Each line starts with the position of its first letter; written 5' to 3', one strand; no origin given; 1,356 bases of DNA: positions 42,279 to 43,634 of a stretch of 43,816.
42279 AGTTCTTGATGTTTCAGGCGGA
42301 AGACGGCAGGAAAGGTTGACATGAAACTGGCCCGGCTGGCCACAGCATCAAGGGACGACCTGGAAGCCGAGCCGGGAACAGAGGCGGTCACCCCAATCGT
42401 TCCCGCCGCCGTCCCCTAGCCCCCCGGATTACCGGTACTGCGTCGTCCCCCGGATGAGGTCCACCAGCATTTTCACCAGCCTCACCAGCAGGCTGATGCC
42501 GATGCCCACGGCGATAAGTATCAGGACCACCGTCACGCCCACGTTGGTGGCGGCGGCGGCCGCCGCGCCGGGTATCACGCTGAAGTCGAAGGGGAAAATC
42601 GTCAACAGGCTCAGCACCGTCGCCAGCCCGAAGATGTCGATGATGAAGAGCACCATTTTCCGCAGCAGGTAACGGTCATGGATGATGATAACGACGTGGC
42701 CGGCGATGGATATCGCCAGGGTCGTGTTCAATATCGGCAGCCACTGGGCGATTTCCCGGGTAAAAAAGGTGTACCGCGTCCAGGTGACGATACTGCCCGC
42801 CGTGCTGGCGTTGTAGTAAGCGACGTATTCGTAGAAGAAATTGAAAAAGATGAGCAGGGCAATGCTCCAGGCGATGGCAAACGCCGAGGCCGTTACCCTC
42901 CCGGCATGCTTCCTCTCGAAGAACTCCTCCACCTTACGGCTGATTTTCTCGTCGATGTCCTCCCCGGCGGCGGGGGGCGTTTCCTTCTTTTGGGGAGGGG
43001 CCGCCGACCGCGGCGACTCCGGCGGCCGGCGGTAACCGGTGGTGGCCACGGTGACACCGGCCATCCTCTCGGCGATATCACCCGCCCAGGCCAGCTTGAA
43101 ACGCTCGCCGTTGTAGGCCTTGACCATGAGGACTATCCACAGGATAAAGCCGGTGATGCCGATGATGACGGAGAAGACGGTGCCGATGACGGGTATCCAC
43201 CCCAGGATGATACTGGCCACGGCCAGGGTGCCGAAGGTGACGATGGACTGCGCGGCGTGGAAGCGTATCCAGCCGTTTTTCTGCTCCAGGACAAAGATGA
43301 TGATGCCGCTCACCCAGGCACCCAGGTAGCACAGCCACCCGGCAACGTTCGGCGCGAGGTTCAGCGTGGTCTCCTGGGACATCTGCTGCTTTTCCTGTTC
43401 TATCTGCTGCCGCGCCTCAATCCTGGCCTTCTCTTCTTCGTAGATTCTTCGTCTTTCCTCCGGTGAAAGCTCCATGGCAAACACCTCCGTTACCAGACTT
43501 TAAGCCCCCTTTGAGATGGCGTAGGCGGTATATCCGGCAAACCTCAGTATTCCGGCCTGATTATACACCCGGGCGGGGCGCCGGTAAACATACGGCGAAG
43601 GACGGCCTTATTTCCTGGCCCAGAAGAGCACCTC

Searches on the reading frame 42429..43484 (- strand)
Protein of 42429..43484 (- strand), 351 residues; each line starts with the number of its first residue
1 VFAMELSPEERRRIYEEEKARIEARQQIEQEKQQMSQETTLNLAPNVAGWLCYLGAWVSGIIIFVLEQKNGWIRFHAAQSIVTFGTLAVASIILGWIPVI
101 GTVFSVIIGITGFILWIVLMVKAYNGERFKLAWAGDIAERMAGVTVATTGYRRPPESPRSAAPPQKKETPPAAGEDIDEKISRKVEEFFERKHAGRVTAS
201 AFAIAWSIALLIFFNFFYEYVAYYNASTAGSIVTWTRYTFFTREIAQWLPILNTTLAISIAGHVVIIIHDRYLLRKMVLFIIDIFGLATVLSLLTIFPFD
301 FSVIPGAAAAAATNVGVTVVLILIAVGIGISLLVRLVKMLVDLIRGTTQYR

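Call 44: search_protein_families(library=ncbifam, proteins=[window:42429-43484:-], max_evalue=1e-10)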
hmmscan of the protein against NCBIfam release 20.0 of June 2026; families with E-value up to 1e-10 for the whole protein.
window:42429-43484:- (351 aa): 0 families

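Call 66: search_protein_families(library=pfam, proteins=[window:42429-43484:-], max_evalue=0.01)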
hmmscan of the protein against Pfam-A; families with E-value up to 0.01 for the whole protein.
window:42429-43484:- (351 aa): 1 family
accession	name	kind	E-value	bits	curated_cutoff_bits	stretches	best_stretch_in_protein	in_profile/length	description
PF09685.15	DUF4870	-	9e-06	26.1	25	1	48-131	14-100/107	Domain of unknown function (DUF4870)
